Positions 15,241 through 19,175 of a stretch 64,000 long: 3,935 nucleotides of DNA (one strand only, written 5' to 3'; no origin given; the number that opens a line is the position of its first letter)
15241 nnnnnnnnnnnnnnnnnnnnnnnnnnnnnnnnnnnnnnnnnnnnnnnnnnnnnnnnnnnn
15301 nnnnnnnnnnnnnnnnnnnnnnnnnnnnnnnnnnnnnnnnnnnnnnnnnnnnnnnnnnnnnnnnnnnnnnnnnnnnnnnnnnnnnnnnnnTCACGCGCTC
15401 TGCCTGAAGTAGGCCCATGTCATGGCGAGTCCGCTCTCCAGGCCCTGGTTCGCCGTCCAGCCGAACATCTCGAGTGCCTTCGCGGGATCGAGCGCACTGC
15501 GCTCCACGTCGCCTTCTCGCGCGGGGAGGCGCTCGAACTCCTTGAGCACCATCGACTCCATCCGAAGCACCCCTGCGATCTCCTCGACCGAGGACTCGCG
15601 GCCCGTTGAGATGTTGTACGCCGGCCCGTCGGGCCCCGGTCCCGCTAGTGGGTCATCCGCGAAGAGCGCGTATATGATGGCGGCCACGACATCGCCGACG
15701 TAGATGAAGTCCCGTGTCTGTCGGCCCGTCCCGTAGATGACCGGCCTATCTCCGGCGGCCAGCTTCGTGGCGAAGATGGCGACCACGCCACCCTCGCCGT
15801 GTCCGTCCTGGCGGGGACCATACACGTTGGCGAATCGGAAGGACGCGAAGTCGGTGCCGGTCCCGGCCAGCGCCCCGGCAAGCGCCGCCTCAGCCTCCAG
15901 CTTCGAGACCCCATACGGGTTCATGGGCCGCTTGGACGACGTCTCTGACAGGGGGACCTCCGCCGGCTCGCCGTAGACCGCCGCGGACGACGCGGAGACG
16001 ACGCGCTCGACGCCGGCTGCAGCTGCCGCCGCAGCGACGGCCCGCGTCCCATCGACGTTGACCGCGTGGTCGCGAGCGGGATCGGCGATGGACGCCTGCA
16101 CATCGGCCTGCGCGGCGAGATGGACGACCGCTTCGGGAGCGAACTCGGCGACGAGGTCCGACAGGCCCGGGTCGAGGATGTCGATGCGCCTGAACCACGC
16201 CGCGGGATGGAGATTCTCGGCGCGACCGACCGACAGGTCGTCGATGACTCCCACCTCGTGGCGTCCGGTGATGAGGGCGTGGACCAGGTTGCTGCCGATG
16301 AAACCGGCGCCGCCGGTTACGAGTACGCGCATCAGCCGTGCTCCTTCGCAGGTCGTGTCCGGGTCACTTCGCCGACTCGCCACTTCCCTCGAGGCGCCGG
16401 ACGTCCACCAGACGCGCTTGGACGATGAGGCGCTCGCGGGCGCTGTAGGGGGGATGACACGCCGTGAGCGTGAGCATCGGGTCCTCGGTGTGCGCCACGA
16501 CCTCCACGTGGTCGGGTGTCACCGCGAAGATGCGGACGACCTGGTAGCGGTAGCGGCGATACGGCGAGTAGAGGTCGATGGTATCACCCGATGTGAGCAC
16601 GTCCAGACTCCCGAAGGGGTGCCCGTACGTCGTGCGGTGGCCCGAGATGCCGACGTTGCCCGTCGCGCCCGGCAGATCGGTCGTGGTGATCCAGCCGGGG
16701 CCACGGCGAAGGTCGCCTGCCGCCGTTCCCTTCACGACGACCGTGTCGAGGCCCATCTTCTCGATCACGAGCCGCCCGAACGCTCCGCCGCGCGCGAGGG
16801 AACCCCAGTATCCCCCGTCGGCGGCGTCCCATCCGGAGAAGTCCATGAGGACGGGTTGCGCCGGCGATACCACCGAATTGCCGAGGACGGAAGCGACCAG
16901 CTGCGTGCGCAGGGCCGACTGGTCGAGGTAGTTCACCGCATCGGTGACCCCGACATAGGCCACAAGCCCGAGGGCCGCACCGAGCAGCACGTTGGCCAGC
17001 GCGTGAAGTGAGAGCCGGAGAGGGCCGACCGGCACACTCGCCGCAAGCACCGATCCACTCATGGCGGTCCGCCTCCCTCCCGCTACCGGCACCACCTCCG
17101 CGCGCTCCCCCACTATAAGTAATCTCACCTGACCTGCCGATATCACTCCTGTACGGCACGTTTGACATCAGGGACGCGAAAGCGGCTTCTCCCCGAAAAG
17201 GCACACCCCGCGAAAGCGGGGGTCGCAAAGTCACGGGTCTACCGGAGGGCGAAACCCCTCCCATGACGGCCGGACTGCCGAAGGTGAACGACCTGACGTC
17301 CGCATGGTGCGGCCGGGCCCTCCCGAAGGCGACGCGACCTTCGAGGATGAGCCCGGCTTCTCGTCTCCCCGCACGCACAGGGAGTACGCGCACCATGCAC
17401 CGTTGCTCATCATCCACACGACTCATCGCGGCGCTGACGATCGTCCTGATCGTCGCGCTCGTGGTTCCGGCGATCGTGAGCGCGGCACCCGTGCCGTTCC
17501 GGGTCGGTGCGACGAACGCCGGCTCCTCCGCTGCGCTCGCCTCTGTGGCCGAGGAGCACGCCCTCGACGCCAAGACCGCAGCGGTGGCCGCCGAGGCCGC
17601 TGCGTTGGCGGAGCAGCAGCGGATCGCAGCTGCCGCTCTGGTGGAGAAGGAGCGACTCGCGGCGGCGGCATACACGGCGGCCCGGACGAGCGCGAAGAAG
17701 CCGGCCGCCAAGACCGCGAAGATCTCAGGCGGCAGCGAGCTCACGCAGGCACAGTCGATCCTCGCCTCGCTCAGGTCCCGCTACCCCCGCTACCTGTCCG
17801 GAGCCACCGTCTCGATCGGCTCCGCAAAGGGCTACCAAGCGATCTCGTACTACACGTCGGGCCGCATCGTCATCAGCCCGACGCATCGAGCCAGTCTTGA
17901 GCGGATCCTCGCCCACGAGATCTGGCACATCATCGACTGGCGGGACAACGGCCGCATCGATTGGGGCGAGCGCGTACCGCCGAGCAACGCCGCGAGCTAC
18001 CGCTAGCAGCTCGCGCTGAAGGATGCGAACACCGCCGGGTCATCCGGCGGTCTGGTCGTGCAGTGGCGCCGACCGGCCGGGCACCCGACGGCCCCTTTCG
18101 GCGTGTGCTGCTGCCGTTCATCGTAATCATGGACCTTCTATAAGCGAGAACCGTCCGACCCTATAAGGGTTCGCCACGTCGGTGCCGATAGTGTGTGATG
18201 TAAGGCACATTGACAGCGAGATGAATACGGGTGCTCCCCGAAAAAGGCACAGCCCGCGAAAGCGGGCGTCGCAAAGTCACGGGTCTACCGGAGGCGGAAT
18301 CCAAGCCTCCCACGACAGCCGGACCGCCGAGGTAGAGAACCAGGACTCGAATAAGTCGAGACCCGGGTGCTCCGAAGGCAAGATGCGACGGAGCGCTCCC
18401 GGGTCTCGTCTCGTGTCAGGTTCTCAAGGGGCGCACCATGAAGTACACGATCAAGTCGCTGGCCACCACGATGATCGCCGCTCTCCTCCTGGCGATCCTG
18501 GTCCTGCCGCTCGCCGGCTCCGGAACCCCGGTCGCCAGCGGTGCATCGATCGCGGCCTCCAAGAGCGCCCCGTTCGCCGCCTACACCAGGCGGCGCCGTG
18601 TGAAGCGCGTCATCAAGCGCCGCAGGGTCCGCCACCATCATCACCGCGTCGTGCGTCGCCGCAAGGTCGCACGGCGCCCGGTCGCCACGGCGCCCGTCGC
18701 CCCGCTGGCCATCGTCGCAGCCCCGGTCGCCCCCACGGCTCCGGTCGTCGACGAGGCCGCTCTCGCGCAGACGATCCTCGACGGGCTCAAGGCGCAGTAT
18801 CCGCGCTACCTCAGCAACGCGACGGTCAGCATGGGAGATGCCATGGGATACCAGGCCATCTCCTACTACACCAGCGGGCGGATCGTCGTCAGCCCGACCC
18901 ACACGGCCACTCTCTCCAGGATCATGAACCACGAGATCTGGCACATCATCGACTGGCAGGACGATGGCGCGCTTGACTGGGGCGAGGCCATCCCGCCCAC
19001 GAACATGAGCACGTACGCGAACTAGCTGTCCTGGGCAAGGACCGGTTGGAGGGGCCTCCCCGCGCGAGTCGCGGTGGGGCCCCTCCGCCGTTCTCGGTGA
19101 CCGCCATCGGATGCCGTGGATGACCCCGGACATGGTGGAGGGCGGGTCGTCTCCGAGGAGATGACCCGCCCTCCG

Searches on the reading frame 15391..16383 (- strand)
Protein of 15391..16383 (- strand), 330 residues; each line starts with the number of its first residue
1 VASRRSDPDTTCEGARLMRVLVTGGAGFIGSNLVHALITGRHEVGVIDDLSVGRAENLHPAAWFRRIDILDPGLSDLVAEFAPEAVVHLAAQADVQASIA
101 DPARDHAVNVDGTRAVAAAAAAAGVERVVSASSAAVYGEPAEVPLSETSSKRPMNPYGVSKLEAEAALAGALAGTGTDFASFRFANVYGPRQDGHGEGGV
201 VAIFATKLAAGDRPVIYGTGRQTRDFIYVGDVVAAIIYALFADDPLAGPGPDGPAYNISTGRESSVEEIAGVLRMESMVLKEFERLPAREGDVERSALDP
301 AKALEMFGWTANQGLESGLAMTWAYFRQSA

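Call 26: search_protein_families(library=pfam, proteins=[window:15391-16383:-], max_evalue=0.01)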
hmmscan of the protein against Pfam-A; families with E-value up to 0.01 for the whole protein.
window:15391-16383:- (330 aa): 7 families
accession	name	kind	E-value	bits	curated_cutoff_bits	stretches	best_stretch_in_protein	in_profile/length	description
PF01370.27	Epimerase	-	4.2e-58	197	20.9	1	20-244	1-229/240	NAD dependent epimerase/dehydratase family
PF16363.11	GDP_Man_Dehyd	-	1.3e-49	169.9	27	1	21-321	1-331/332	GDP-mannose 4,6 dehydratase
PF04321.23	RmlD_sub_bind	-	5e-21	75.5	27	1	18-192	1-156/287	RmlD substrate binding domain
PF01073.25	3Beta_HSD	-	7.1e-19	68.3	22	1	21-240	1-229/280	3-beta hydroxysteroid dehydrogenase/isomerase family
PF02719.21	Polysacc_synt_2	-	3.3e-12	46.6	20.2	1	20-240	1-217/293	Polysaccharide biosynthesis protein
PF07993.18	NAD_binding_4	-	3.2e-09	36.8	20.1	1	84-232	90-254/258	Male sterility protein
PF13460.12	NAD_binding_10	-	4.4e-07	30.4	27.2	1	24-169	1-132/184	NAD(P)H-binding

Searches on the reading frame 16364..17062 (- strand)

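Call 26: search_protein_families(library=pfam, proteins=[window:16364-17062:-], max_evalue=0.01)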
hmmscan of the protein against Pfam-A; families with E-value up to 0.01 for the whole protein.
window:16364-17062:- (232 aa): 1 family
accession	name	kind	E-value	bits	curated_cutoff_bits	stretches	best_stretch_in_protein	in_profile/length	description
PF04203.18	Sortase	-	8.3e-30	103.5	26.6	1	98-219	1-125/125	Sortase domain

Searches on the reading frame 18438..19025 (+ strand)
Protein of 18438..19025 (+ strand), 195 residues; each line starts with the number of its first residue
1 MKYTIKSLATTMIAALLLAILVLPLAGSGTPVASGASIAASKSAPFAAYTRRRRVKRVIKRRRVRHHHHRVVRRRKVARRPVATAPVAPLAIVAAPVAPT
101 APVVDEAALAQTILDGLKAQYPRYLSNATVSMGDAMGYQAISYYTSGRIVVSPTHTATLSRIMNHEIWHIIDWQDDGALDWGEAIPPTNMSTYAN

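Call 26: search_protein_families(library=pfam, proteins=[window:18438-19025:+], max_evalue=0.01)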
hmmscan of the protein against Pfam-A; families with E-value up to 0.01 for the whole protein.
window:18438-19025:+ (195 aa): 0 families

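Call 27: find_homologous_proteins(query=window:18438-19025:+, max_evalue=0.001)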
Query window:18438-19025:+ (195 aa): 44 proteins with E <= 0.001 among 8000 candidates.
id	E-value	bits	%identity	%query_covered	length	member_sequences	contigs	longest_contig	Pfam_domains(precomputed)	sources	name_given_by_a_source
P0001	1.0e-119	415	100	100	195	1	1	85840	-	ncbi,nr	ncbi:MAG: hypothetical protein Q7W16_07660 [Coriobacteriia bacterium]|nr:hypothetical protein [Corio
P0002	4.1e-106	370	89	100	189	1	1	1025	-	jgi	jgi:hypothetical protein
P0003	1.2e-103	363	88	100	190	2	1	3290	-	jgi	jgi:hypothetical protein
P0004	4.2e-75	269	84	47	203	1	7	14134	-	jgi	jgi:hypothetical protein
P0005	4.6e-72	260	61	99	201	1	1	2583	-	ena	-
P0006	1.9e-71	258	58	99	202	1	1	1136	-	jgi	-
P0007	2.3e-71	257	60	99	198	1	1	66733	-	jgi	-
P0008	1.8e-69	251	58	99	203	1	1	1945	-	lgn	-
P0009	1.7e-68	248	60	99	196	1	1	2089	-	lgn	-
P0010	5.8e-66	240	58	99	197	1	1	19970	-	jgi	jgi:hypothetical protein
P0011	3.7e-65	237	59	99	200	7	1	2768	-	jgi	jgi:hypothetical protein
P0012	3.6e-64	234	63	82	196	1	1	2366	-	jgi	jgi:hypothetical protein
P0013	7.0e-64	233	58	98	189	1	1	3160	-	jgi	jgi:hypothetical protein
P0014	2.6e-61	225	58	99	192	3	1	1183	-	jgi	jgi:hypothetical protein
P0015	4.7e-59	217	55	83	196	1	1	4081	-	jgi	jgi:hypothetical protein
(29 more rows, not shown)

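Call 29: find_related_loci(query=A2, collection=metagenome_contigs, flank=2500)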
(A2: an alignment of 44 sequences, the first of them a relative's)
Query A2 (195 aa) in metagenome_contigs; peptide patterns used: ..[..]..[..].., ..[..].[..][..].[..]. (x = any residue, [..] = any of these).
156 stretches matched a pattern; 85 encode a relative of the query (tblastn E <= 1e-3); the best 80 are kept; 80 distinct loci.
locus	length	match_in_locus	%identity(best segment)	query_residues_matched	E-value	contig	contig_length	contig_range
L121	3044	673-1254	58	2-195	2e-49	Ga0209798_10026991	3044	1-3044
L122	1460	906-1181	63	102-193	5e-38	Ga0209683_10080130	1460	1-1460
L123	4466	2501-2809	58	82-187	2e-36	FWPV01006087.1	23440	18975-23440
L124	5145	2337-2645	58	83-188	2e-36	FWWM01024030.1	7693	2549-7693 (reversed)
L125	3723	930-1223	56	97-195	2e-36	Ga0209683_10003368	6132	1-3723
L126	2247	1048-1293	66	105-187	2e-34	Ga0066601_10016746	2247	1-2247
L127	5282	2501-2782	57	100-194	6e-34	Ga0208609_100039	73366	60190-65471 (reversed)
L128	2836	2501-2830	55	81-187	4e-34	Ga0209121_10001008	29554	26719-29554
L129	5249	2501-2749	64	104-187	9e-34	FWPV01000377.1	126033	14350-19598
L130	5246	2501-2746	64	106-188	3e-34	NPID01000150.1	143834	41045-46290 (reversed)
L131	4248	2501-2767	60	98-187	1e-33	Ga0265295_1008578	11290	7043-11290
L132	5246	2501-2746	64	105-187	4e-33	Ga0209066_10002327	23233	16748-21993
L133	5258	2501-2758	61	101-187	2e-33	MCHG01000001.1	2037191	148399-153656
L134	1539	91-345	63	102-187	8e-34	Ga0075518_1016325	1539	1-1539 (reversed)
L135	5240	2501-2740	64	106-186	5e-33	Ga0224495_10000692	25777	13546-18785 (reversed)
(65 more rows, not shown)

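Call 57: search_solved_structures(query=A2, max_evalue=10)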
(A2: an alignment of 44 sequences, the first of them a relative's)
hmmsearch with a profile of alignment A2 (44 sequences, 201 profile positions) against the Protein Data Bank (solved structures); distinct sequences matched with E-value up to 10: 12.
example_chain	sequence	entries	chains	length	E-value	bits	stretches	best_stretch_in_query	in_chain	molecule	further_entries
4c2j_A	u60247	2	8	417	0.02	18.6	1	48-144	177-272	3-KETOACYL-COA THIOLASE, MITOCHONDRIAL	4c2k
7jg5_b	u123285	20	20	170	0.074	16.8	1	11-139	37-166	ATP synthase subunit b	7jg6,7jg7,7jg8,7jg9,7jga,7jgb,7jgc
7njk_b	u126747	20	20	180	0.076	16.7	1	11-140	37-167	ATP synthase subunit b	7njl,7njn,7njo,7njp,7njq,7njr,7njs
8jg2_A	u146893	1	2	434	0.38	14.4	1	64-145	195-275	Acetyl-CoA C-acetyltransferase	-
29vf_O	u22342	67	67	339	0.41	14.3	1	40-115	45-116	TATA-box-binding protein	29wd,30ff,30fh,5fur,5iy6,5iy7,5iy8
9vkp_b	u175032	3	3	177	0.55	13.9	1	9-107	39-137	ATP synthase subunit b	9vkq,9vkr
9jc1_B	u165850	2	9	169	1.2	12.8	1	18-121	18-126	ATP synthase subunit b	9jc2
9jc1_A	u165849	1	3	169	1.3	12.6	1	18-121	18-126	ATP synthase subunit b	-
6n2d_b2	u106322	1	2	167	1.8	12.2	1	18-121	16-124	ATP synthase subunit b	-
6n2y_b1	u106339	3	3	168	1.8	12.2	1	18-121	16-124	ATP synthase subunit b | Bacillus PS3 ATP synthase subunit b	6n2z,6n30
6n2y_b2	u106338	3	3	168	2.1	12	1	18-121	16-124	ATP synthase subunit b | Bacillus PS3 ATP synthase subunit b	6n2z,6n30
9jk7_A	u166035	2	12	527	3.8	11.2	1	41-135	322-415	Vang-like protein 2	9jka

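Call 67: predict_structure(alignment_id=A2)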
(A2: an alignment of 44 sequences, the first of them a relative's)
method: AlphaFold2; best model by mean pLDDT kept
length: 195 residues; sequences in the alignment: 44
mean_pLDDT: 71.1   pTM: 0.49
mean pLDDT of the five models: 71.1, 68.8, 67.7, 66.9, 66.1
residues with pLDDT >= 90: 81; 70-90: 21; 50-70: 27; < 50: 66
segments of 3 or more residues with pLDDT < 50: 1-3, 23-84
pLDDT, mean of each block of 10 residues (from residue 1): 53 66 43 38 40 44 47 47 50 66 88 98 97 97 97 97 96 93 87 89
secondary structure, 60 per line:
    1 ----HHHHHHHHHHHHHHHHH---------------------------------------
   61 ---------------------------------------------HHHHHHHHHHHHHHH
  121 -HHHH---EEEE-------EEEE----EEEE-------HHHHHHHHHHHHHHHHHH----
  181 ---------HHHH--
elements in order: H5-21 H106-120 H122-125 E129-132 E140-143 E148-151 H159-176 H190-193

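Call 69: fold_search(model_id=the predicted structure, library=pdb)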
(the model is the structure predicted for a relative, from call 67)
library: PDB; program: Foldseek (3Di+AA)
matches with E <= 10: 159; with E <= 0.001: 0
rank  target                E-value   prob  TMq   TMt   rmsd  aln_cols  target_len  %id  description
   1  4qhi_A                4.5e-02  0.98  0.27  0.45   3.1        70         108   13  Crystal structure of Methanocaldococcus jannaschii selecase mutant R36W (released 2014-07-16)
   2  3dti                  4.8e-02  0.94  0.26  0.21   8.1        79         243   15  Crystal structure of the IRRE protein, a central regulator of DNA damage repair in deinococcaceae (released 2009-02-10)
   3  4qhi_C                6.3e-02  0.97  0.26  0.45   3.2        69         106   13  Crystal structure of Methanocaldococcus jannaschii selecase mutant R36W (released 2014-07-16)
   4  4qhj_A                1.0e-01  0.94  0.26  0.44   3.3        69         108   13  Crystal structure of Methanocaldococcus jannaschii selecase mutant I100F+H107F (released 2014-07-16)
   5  8sln_A                1.2e-01  0.75  0.24  0.20   8.8        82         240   18  Crystal structure of Deinococcus geothermalis PprI complexed with ssDNA (released 2024-03-13)
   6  4qhf                  1.5e-01  0.96  0.30  0.50   2.6        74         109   16  Crystal structure of Methanocaldococcus jannaschii monomeric selecase (released 2014-07-16)
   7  4qhi_D                1.6e-01  0.96  0.29  0.50   2.4        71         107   14  Crystal structure of Methanocaldococcus jannaschii selecase mutant R36W (released 2014-07-16)
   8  4qhi_B                1.8e-01  0.96  0.31  0.52   2.4        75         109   13  Crystal structure of Methanocaldococcus jannaschii selecase mutant R36W (released 2014-07-16)
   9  4qhg                  1.9e-01  0.90  0.27  0.47   3.1        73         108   15  Crystal structure of Methanocaldococcus jannaschii dimeric selecase (released 2014-07-16)
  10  3fts                  1.9e-01  0.57  0.23  0.09   4.2        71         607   17  Leukotriene A4 hydrolase in complex with resveratrol (released 2009-07-28)
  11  4jiu                  2.0e-01  0.93  0.30  0.52   3.3        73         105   16  Crystal structure of the metallopeptidase zymogen of Pyrococcus abyssi abylysin (released 2013-06-12)
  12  3cia_D                2.1e-01  0.60  0.24  0.09   4.2        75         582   19  Crystal structure of cold-aminopeptidase from Colwellia psychrerythraea (released 2008-07-01)
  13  3chq                  2.3e-01  0.54  0.25  0.09   4.1        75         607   17  Crystal structure of leukotriene a4 hydrolase in complex with N5-[4-(phenylmethoxy)phenyl]-L-glutamine (released 2008-04-22)
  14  3chp                  2.5e-01  0.51  0.25  0.09   4.1        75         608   17  Crystal structure of leukotriene a4 hydrolase in complex with (3S)-3-amino-4-oxo-4-[(4-phenylmethoxyphenyl)amino]butanoi (released 2008-04-22)
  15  3cia_A                2.8e-01  0.54  0.24  0.09   4.2        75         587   19  Crystal structure of cold-aminopeptidase from Colwellia psychrerythraea (released 2008-07-01)
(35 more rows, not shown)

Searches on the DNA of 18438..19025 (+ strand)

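Call 60: search_rna_families(sources=[L022, L123, L127, L129, L130, L132, L133, L135, L140, L141, L142, L148, L149, L152, L159, L165, L166, L170, L172, L174], threshold=gathering)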
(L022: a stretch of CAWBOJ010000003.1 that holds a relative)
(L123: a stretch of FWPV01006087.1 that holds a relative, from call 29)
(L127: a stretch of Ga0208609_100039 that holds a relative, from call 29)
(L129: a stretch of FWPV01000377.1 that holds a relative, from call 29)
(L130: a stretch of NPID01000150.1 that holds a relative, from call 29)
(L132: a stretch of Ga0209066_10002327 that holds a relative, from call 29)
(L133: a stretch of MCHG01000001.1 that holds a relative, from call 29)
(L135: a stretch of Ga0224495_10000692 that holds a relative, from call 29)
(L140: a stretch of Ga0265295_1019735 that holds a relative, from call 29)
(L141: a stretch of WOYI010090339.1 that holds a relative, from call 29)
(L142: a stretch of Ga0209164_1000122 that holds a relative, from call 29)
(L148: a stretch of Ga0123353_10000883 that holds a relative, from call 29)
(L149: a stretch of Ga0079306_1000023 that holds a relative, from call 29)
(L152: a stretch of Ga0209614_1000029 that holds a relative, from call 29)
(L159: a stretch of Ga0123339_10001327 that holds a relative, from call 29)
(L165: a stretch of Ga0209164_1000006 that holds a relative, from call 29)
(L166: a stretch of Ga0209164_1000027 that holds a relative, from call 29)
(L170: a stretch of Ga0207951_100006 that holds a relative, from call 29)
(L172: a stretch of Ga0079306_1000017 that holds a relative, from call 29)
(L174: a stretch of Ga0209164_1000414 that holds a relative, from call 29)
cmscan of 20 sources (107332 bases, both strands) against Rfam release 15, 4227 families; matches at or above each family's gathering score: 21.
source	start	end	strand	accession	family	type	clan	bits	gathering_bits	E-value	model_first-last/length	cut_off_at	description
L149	2163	2255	+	RF03167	c-di-GMP-I-GGC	Cis-reg; riboswitch;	CL00126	66.6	59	2.5e-13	1-80/80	no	c-di-GMP-I-GGC riboswitch aptamer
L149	1194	1285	+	RF03167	c-di-GMP-I-GGC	Cis-reg; riboswitch;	CL00126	66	59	3.7e-13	1-80/80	no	c-di-GMP-I-GGC riboswitch aptamer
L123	2055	2143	+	RF03167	c-di-GMP-I-GGC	Cis-reg; riboswitch;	CL00126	62.8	59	3.1e-12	1-80/80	no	c-di-GMP-I-GGC riboswitch aptamer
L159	2009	2097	+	RF03167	c-di-GMP-I-GGC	Cis-reg; riboswitch;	CL00126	62.7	59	3.3e-12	1-80/80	no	c-di-GMP-I-GGC riboswitch aptamer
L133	4929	5016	-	RF03169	c-di-GMP-II-GAG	Cis-reg; riboswitch;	CL00127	60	40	3.5e-09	1-86/86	no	c-di-GMP-II-GAG riboswitch aptamer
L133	2000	2092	+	RF01051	c-di-GMP-I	Cis-reg; riboswitch;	CL00126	59.6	35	6.4e-09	1-87/87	no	c-di-GMP-I riboswitch aptamer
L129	2002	2093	+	RF01051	c-di-GMP-I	Cis-reg; riboswitch;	CL00126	59.2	35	8.3e-09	1-87/87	no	c-di-GMP-I riboswitch aptamer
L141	1982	2074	+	RF01051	c-di-GMP-I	Cis-reg; riboswitch;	CL00126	59.2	35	8.2e-09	1-87/87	no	c-di-GMP-I riboswitch aptamer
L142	1973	2064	+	RF01051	c-di-GMP-I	Cis-reg; riboswitch;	CL00126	59.1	35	8.5e-09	1-87/87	no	c-di-GMP-I riboswitch aptamer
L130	1999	2092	+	RF01051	c-di-GMP-I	Cis-reg; riboswitch;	CL00126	57.8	35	1.8e-08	1-87/87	no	c-di-GMP-I riboswitch aptamer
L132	2000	2091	+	RF01051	c-di-GMP-I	Cis-reg; riboswitch;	CL00126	57.6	35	2e-08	1-87/87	no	c-di-GMP-I riboswitch aptamer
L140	2020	2111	+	RF01051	c-di-GMP-I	Cis-reg; riboswitch;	CL00126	57.6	35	2e-08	1-87/87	no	c-di-GMP-I riboswitch aptamer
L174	3714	3801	-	RF01786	c-di-GMP-II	Cis-reg; riboswitch;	CL00127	57.6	53.5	6.3e-10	1-84/84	no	Cyclic di-GMP-II riboswitch aptamer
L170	1888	1980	+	RF01051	c-di-GMP-I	Cis-reg; riboswitch;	CL00126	56.9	35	3e-08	1-87/87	no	c-di-GMP-I riboswitch aptamer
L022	5196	5289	-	RF01051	c-di-GMP-I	Cis-reg; riboswitch;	CL00126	53.6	35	1.9e-07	1-87/87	no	c-di-GMP-I riboswitch aptamer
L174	1941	2032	+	RF01051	c-di-GMP-I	Cis-reg; riboswitch;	CL00126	52.7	35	3.2e-07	1-87/87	no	c-di-GMP-I riboswitch aptamer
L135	1944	2036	+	RF01051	c-di-GMP-I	Cis-reg; riboswitch;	CL00126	52.6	35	3.3e-07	1-87/87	no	c-di-GMP-I riboswitch aptamer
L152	1966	2057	+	RF01051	c-di-GMP-I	Cis-reg; riboswitch;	CL00126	52.3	35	4e-07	1-87/87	no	c-di-GMP-I riboswitch aptamer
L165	2004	2096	+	RF01051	c-di-GMP-I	Cis-reg; riboswitch;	CL00126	51.4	35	6.6e-07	1-87/87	no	c-di-GMP-I riboswitch aptamer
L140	4884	4970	-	RF03169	c-di-GMP-II-GAG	Cis-reg; riboswitch;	CL00127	51.3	40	5.7e-07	1-86/86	no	c-di-GMP-II-GAG riboswitch aptamer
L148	1963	2054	+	RF01051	c-di-GMP-I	Cis-reg; riboswitch;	CL00126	51.3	35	6.9e-07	1-87/87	no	c-di-GMP-I riboswitch aptamer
